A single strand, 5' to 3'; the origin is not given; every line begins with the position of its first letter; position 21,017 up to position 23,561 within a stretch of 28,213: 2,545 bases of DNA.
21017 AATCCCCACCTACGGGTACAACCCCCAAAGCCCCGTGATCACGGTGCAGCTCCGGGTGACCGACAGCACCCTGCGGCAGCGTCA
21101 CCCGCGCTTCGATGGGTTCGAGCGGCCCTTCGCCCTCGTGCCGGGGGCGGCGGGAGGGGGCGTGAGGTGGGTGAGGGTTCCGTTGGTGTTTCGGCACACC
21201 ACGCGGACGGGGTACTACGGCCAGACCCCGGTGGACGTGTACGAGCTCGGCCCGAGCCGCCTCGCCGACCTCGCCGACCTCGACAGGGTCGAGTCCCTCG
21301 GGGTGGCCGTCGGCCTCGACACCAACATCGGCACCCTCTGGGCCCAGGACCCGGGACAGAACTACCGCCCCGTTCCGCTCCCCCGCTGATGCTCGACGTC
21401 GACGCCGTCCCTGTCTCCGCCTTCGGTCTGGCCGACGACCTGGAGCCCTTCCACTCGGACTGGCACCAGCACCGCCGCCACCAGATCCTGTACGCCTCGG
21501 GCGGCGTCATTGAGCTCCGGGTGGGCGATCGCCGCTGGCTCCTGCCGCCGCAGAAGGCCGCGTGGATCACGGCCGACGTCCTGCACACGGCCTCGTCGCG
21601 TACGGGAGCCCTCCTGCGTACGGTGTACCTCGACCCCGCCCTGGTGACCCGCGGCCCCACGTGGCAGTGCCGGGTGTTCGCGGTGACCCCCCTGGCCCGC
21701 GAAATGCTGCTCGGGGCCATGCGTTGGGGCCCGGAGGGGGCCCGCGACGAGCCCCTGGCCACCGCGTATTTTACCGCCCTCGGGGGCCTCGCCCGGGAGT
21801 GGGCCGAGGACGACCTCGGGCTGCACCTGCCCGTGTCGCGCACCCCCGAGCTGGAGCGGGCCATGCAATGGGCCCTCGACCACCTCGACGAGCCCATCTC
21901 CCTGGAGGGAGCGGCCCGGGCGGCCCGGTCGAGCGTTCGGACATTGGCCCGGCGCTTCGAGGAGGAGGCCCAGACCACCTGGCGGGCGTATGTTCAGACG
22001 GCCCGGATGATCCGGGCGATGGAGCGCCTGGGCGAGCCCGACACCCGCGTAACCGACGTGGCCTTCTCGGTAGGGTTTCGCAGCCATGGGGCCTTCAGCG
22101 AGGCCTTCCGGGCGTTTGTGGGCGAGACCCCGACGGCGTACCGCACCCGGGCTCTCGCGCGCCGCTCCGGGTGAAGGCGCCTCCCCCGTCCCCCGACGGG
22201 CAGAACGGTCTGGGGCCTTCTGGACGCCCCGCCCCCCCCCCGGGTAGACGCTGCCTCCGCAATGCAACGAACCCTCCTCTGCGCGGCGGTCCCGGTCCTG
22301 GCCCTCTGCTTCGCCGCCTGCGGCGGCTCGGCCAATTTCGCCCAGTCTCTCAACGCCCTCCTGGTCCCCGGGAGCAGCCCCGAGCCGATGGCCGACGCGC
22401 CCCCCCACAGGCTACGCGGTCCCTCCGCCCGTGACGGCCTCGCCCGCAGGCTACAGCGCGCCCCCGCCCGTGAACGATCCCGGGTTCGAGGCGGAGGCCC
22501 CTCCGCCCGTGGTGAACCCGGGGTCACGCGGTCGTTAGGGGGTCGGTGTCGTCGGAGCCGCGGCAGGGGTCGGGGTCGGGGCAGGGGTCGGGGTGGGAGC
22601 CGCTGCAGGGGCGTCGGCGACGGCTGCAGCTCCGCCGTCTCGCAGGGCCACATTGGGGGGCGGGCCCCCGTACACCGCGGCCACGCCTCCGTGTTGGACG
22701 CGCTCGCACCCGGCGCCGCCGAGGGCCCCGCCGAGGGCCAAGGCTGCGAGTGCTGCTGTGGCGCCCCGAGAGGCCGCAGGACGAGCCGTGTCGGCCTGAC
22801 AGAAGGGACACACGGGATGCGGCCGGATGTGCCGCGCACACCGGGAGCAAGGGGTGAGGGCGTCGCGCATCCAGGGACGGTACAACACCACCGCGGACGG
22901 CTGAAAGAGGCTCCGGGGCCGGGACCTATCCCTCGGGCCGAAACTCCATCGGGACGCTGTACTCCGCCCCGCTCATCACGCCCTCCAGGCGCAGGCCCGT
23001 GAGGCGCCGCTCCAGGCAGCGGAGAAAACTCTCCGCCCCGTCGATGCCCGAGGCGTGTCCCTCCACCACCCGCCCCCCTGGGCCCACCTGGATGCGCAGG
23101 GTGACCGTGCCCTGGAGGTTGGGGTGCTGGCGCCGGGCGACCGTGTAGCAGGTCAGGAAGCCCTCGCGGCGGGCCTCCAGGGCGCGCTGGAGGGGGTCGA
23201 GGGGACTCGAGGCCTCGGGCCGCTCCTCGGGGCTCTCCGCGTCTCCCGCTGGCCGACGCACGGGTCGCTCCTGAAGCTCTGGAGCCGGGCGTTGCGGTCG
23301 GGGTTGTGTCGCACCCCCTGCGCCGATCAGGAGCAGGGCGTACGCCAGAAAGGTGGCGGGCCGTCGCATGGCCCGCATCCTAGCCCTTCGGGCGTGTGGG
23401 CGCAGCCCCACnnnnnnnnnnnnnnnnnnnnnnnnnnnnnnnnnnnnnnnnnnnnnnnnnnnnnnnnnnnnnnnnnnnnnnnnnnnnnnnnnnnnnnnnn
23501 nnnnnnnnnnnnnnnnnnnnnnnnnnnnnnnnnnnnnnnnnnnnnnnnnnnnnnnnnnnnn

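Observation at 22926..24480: Paralogous two-Cys ~65-aa domain shared by the pseudokinase periplasmic tail and the small secreted protein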

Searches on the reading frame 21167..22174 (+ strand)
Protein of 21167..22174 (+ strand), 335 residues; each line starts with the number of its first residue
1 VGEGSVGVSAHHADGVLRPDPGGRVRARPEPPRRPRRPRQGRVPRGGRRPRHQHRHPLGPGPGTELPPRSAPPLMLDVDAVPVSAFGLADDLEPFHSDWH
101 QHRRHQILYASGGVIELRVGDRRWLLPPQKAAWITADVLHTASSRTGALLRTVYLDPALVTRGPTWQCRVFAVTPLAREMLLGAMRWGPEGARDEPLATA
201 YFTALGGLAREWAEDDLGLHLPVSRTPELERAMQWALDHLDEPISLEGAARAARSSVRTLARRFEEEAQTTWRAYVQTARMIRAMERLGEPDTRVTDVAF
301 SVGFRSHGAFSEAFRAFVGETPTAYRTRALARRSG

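Call 89: search_protein_families(library=pfam, proteins=[window:21167-22174:+], max_evalue=0.001)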
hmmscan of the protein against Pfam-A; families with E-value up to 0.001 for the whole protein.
window:21167-22174:+ (335 aa): 3 families
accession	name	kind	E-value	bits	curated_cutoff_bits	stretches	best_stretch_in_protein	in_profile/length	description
PF12833.13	HTH_18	-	1.2e-20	74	33.6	1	250-328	2-80/80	Helix-turn-helix domain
PF02311.25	AraC_binding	-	1.1e-09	38.5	21.1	1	95-163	14-84/135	AraC-like ligand binding domain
PF00165.29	HTH_AraC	-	4.5e-09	36.7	26.6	1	294-327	10-42/42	Bacterial regulatory helix-turn-helix proteins, AraC family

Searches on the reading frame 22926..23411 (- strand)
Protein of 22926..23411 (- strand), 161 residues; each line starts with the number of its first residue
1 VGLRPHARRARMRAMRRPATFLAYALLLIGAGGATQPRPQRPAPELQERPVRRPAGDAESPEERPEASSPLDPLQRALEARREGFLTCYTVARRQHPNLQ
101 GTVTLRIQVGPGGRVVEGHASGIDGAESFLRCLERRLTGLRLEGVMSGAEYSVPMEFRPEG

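Call 4: search_protein_families(library=ncbifam, proteins=[window:22926-23411:-], max_evalue=0.1)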
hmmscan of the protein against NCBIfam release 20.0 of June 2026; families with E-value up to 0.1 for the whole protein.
window:22926-23411:- (161 aa): 3 families
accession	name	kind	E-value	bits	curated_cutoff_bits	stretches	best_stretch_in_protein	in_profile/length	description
NF033768.1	myxo_SS_tail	domain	3.9e-07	30.1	40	1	75-154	7-88/92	AgmX/PglI C-terminal domain-containing protein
TIGR01352.1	tonB_Cterm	subfamily_domain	0.033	14.5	27.1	0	93-115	6-28/76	TonB family protein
NF033760.1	gliding_GltG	equivalog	0.047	12.2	650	1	75-119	560-604/650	adventurous gliding motility protein GltG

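Call 5: search_protein_families(library=pfam, proteins=[window:22926-23411:-], max_evalue=0.1)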
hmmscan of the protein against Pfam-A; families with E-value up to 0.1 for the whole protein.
window:22926-23411:- (161 aa): 0 families

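Call 12: find_homologous_proteins(query=window:22926-23411:-, max_evalue=0.001)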
Query window:22926-23411:- (161 aa): 3 proteins with E <= 0.001 among 982 candidates.
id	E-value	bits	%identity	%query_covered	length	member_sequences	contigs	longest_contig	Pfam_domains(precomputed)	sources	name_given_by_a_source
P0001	3.7e-71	256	87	88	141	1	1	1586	-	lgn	-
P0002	3.7e-65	237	99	69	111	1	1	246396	-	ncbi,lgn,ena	-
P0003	4.9e-36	142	54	91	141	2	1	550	-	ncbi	-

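Call 22: find_encoding_contigs(protein=P0002, flank=10000, max_places=4)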
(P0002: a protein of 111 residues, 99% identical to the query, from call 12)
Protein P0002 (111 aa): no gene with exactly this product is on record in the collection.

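Call 28: find_encoding_contigs(protein=P0001, flank=10000, max_places=3)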
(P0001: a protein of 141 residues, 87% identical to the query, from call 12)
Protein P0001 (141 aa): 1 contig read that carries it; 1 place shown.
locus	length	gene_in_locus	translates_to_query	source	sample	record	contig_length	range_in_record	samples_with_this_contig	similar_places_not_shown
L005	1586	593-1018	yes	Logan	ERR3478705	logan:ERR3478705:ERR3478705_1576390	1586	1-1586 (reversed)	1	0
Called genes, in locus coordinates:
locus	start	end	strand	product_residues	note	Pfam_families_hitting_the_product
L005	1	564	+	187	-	?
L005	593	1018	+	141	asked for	-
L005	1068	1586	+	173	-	?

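Call 29: find_encoding_contigs(protein=P0003, flank=10000, max_places=3)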
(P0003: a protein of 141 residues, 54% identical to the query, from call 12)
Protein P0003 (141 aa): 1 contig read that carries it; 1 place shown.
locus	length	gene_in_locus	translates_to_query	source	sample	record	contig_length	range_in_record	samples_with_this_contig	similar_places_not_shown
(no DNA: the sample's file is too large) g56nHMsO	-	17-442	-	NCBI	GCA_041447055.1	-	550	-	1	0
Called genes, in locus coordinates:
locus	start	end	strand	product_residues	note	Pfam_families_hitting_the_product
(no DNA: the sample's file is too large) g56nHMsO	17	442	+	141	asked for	-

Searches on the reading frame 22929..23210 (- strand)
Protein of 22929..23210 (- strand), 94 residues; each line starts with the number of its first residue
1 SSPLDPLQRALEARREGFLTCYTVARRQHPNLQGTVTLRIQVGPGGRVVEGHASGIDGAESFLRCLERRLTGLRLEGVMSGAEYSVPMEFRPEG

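Call 8: search_protein_families(library=ncbifam, proteins=[window:22929-23210:-], max_evalue=10)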
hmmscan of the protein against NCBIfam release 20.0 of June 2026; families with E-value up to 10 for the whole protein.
seq(94 aa): 3 families
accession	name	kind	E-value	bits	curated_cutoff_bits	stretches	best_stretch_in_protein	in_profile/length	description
NF033768.1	myxo_SS_tail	domain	8.5e-08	32.2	40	1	8-88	7-89/92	AgmX/PglI C-terminal domain-containing protein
TIGR01352.1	tonB_Cterm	subfamily_domain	0.012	16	27.1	1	26-48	6-28/76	TonB family protein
NF033760.1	gliding_GltG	equivalog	0.02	13.4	650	1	9-53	561-605/650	adventurous gliding motility protein GltG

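Call 9: search_protein_families(library=pfam, proteins=[window:22929-23210:-], max_evalue=10)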
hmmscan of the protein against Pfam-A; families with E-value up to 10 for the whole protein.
seq(94 aa): 1 family
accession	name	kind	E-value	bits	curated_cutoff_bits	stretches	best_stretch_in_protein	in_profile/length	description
PF03544.19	TonB_C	-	0.1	13.5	24.6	1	30-61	12-43/79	Gram-negative bacterial TonB protein C-terminal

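Call 44: predict_structure(alignment_id=A2)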
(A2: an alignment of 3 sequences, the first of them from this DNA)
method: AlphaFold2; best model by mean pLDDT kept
length: 94 residues; sequences in the alignment: 3
mean_pLDDT: 89.9   pTM: 0.79
mean pLDDT of the five models: 89.9, 89.5, 89.2, 88.3, 58.7
residues with pLDDT >= 90: 73; 70-90: 16; 50-70: 2; < 50: 3
segments of 3 or more residues with pLDDT < 50: 1-3
pLDDT, mean of each block of 10 residues (from residue 1): 71 93 93 94 93 93 95 89 93 79
secondary structure, 60 per line:
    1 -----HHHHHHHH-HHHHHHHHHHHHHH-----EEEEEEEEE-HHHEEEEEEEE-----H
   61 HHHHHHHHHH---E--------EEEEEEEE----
elements in order: H6-13 H15-28 E34-42 E47-54 H60-70 E83-90

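Call 49: fold_search(model_id=the predicted structure, library=pdb)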
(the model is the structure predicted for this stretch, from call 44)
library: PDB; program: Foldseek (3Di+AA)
matches with E <= 10: 436; with E <= 0.001: 0
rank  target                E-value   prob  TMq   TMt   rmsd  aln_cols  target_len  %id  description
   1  2gsk_B                2.3e-02  0.97  0.48  0.54   3.6        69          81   25  Structure of the BtuB:TonB Complex (released 2006-06-13)
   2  2m2k_MODEL_1_A        2.9e-02  0.94  0.49  0.38   5.4        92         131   16  The structure of HasB CTD (released 2013-04-10)
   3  7zc8_A                2.9e-02  0.80  0.39  0.41   4.4        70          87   16  Crystal structure of the C-terminal domain of FusB, a TonB homologue (released 2022-08-17)
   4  2grx_C                3.3e-02  0.94  0.48  0.55   3.7        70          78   26  Crystal structure of TonB in complex with FhuA, E. coli outer membrane receptor for ferrichrome (released 2006-06-13)
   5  8rd6_MODEL_1_A        3.5e-02  0.99  0.56  0.58   3.0        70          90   27  the C-terminal domain of TonB protein from Salmonella enterica. (released 2024-01-17)
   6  9ddz                  3.5e-02  0.96  0.48  0.53   3.7        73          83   22  Crystal Structure of Neisseria meningitidis TonB C-terminus domain (globular domain) (released 2026-03-04)
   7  9dc4_T                4.6e-02  0.98  0.50  0.53   2.8        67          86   22  Transferrin Binding Protein A in complex with transferrin binding protein B, transferrin and globular domain of TonB (released 2026-03-04)
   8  1u07_A                4.9e-02  0.99  0.55  0.57   2.8        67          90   27  Crystal Structure of the 92-residue C-term. part of TonB with significant structural changes compared to shorter fragm (released 2004-11-30)
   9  5lw8_MODEL_1_A        5.9e-02  0.77  0.44  0.45   6.0        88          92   12  NMR solution structure of Helicobacter pylori TonB-CTD (residues 194-285) (released 2016-10-19)
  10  7zc8_B                6.3e-02  0.66  0.38  0.41   4.4        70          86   16  Crystal structure of the C-terminal domain of FusB, a TonB homologue (released 2022-08-17)
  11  1xx3_MODEL_1_A        8.2e-02  0.96  0.54  0.56   3.3        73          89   23  Solution Structure of Escherichia coli TonB-CTD (released 2005-02-15)
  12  2x9a_B                8.2e-02  0.57  0.38  0.39   5.6        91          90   15  crystal structure of g3p from phage IF1 in complex with its coreceptor, the C-terminal domain of TolA (released 2010-12-01)
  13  1u07_B                8.8e-02  0.80  0.45  0.47   4.0        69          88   22  Crystal Structure of the 92-residue C-term. part of TonB with significant structural changes compared to shorter fragm (released 2004-11-30)
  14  6sly_MODEL_1_A        1.1e-01  0.77  0.46  0.41   5.3        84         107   13  NMR solution structure of Helicobacter pylori TonB-CTD (residues 179-285) (released 2020-03-25)
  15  3qdp                  2.2e-01  0.47  0.40  0.41   4.7        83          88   20  Structural characterization of the interaction of colicin A, colicin N, and TolB with TolAIII translocon (released 2012-01-25)
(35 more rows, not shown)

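Call 68: search_protein_representatives(alignment_id=A2)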
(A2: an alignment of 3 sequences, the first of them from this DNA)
Query: 3 sequences, 94 profile positions. Proteins with E-value up to 0.001 (for the whole library): 529; up to 1e-10: 22; up to 1e-30: 2. The best 150 are listed.
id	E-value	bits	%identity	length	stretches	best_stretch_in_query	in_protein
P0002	6.8e-53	192.6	-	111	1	1-94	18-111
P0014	2.2e-33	130.0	-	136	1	2-92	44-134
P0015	2.5e-16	75.4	-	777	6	19-92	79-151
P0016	3.6e-15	71.6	-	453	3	7-92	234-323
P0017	1.1e-14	70.1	-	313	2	16-93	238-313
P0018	8.5e-14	67.2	-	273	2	6-74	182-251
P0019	2.0e-13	66.0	-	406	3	12-90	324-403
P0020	2.5e-12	62.5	-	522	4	17-76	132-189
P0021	4.4e-12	61.8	-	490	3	3-75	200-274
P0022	4.5e-12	61.7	-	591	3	15-92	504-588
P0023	5.0e-12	61.6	-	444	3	9-58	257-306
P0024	8.8e-12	60.8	-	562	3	19-92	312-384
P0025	9.9e-12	60.6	-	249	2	8-91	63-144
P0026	1.0e-11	60.6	-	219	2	11-94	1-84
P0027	1.0e-11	60.5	-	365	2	7-92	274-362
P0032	6.9e-11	57.9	-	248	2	7-93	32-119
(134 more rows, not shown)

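Call 69: search_protein_families(library=ncbifam, proteins=[P0014, P0015, P0016, P0017, P0018, P0019, P0020, P0025, P0026, P0032], max_evalue=0.001)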
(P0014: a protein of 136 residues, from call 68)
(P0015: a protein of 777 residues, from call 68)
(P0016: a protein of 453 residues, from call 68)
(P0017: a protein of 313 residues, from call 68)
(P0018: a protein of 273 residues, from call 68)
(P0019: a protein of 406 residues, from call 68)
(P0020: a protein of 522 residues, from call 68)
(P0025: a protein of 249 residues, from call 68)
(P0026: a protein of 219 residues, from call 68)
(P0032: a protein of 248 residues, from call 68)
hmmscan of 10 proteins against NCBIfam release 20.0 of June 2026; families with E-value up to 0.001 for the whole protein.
P0014 (136 aa): 2 families
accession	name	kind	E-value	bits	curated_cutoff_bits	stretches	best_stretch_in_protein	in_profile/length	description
NF033768.1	myxo_SS_tail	domain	1.5e-07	31.4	40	1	51-113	8-71/92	AgmX/PglI C-terminal domain-containing protein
NF033760.1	gliding_GltG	equivalog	3.9e-05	22.4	650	1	52-115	562-626/650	adventurous gliding motility protein GltG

P0015 (777 aa): 4 families
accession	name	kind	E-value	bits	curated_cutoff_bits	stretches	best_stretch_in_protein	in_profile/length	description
NF033760.1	gliding_GltG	equivalog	7e-115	385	650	6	271-414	506-649/650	adventurous gliding motility protein GltG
NF033768.1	myxo_SS_tail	domain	4.8e-111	363.1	40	6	322-410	1-91/92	AgmX/PglI C-terminal domain-containing protein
NF033761.1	gliding_GltJ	equivalog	5.2e-30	105.1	450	2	57-149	576-671/671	adventurous gliding motility protein GltJ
TIGR01352.1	tonB_Cterm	subfamily_domain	2e-12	47.3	27.1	0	189-259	3-75/76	TonB family protein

P0016 (453 aa): 4 families
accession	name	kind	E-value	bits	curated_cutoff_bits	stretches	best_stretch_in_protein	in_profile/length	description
NF033768.1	myxo_SS_tail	domain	9.9e-48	160.2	40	3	359-450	2-92/92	AgmX/PglI C-terminal domain-containing protein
NF033760.1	gliding_GltG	equivalog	3.3e-35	121.8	650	3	356-452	552-648/650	adventurous gliding motility protein GltG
NF033761.1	gliding_GltJ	equivalog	1.1e-09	38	450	0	363-432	586-655/671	adventurous gliding motility protein GltJ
TIGR01352.1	tonB_Cterm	subfamily_domain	1.4e-06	28.6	27.1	0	118-137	12-31/76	TonB family protein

P0017 (313 aa): 3 families
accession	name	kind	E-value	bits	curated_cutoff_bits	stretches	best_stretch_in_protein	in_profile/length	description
NF033768.1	myxo_SS_tail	domain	8e-39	131.7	40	2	97-184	1-91/92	AgmX/PglI C-terminal domain-containing protein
NF033760.1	gliding_GltG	equivalog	2.9e-38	131.8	650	2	35-186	500-647/650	adventurous gliding motility protein GltG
NF033761.1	gliding_GltJ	equivalog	1.5e-13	50.7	450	1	220-310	577-671/671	adventurous gliding motility protein GltJ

P0018 (273 aa): 4 families
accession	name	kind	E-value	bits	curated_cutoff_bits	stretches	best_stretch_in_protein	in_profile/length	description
NF033768.1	myxo_SS_tail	domain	2.3e-33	114.2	40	2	181-269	4-91/92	AgmX/PglI C-terminal domain-containing protein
NF033760.1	gliding_GltG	equivalog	4.9e-28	98.1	650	2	176-271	552-647/650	adventurous gliding motility protein GltG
NF033761.1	gliding_GltJ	equivalog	1.3e-09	37.7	450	1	188-269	591-671/671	adventurous gliding motility protein GltJ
TIGR01352.1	tonB_Cterm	subfamily_domain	1.8e-09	37.8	27.1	1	208-270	12-74/76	TonB family protein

P0019 (406 aa): 5 families
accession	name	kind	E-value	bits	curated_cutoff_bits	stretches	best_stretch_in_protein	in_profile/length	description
NF033768.1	myxo_SS_tail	domain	1.4e-39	134.1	40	3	316-403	3-91/92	AgmX/PglI C-terminal domain-containing protein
NF033760.1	gliding_GltG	equivalog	5.5e-20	71.5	650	1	315-396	555-636/650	adventurous gliding motility protein GltG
TIGR01352.1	tonB_Cterm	subfamily_domain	9.6e-14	51.5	27.1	1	228-264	6-40/76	TonB family protein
NF033761.1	gliding_GltJ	equivalog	0.00019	20.7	450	0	140-390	413-657/671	adventurous gliding motility protein GltJ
NF038079.1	TonB_sider_MxcH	equivalog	0.00085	17.5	925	0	341-369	18-46/792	TonB-dependent siderophore myxochelin receptor MxcH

P0020 (522 aa): 4 families
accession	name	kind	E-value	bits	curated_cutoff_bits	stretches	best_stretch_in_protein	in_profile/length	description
NF033768.1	myxo_SS_tail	domain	3.6e-52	174.5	40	3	7-94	1-91/92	AgmX/PglI C-terminal domain-containing protein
NF033760.1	gliding_GltG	equivalog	3e-49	168.2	650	3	2-98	549-649/650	adventurous gliding motility protein GltG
NF033761.1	gliding_GltJ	equivalog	7.1e-16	58.4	450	2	109-203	568-671/671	adventurous gliding motility protein GltJ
TIGR01352.1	tonB_Cterm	subfamily_domain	8.3e-05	22.8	27.1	0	143-168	8-33/76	TonB family protein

P0025 (249 aa): 4 families
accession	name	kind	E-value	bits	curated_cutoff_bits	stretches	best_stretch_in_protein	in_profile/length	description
NF033768.1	myxo_SS_tail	domain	2.5e-44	149.3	40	2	64-144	8-92/92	AgmX/PglI C-terminal domain-containing protein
NF033760.1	gliding_GltG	equivalog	3.5e-33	115.1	650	2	58-148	555-650/650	adventurous gliding motility protein GltG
NF033761.1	gliding_GltJ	equivalog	8.6e-13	48.2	450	1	171-245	594-671/671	adventurous gliding motility protein GltJ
TIGR01352.1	tonB_Cterm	subfamily_domain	4.3e-07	30.2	27.1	0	180-208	5-32/76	TonB family protein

P0026 (219 aa): 3 families
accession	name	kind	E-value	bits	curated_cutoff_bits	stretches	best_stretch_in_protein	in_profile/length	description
NF033760.1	gliding_GltG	equivalog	4.4e-44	151.1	650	2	86-218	509-649/650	adventurous gliding motility protein GltG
NF033768.1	myxo_SS_tail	domain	2.4e-41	139.7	40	2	126-215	1-92/92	AgmX/PglI C-terminal domain-containing protein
NF033761.1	gliding_GltJ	equivalog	7e-10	38.6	450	1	107-214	563-671/671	adventurous gliding motility protein GltJ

P0032 (248 aa): 4 families
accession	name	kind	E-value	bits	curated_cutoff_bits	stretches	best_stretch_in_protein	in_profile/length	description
NF033768.1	myxo_SS_tail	domain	4.3e-42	142.1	40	2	157-239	7-91/92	AgmX/PglI C-terminal domain-containing protein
NF033760.1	gliding_GltG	equivalog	6e-40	137.4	650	2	24-118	551-647/650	adventurous gliding motility protein GltG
NF033761.1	gliding_GltJ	equivalog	7.5e-12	45.1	450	1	164-238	594-670/671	adventurous gliding motility protein GltJ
TIGR01352.1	tonB_Cterm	subfamily_domain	2.8e-07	30.8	27.1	1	181-238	12-72/76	TonB family protein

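Call 75: find_encoding_contigs(protein=P0014, flank=8000, max_places=4)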
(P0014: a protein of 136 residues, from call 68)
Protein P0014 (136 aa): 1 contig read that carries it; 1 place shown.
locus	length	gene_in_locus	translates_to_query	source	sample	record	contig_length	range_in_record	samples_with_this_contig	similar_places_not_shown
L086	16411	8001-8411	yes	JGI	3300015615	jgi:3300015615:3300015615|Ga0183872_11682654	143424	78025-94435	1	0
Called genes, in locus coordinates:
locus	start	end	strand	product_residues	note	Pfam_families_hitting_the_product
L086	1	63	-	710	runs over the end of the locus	PF02092:tRNA_synt_2f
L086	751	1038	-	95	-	-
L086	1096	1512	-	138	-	-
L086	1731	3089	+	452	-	-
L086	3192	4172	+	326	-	PF01699:Na_Ca_ex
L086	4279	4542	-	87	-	-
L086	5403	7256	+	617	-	PF00069:Pkinase (weak), PF07714:PK_Tyr_Ser-Thr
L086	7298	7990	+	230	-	PF01514:YscJ_FliF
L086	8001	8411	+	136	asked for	-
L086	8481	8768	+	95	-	-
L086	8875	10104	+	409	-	-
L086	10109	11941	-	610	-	PF13091:PLDc_2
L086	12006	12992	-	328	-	-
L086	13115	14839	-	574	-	PF02638:GHL10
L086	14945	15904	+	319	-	-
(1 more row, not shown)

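Call 87: find_related_loci(query=A2, collection=metagenome_contigs, flank=4000)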
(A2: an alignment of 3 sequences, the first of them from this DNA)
Query A2 (94 aa) in metagenome_contigs; peptide patterns used: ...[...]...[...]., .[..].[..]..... (x = any residue, [..] = any of these).
265 stretches matched a pattern; 4 encode a relative of the query (tblastn E <= 1e-3); 4 distinct loci.
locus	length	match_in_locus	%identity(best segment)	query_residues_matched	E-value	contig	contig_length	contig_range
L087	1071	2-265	65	6-93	6e-36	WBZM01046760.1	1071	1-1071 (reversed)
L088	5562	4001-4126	52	9-49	4e-9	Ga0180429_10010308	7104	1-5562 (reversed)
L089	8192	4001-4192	39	2-59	7e-7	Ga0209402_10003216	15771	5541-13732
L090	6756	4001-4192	39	2-59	7e-7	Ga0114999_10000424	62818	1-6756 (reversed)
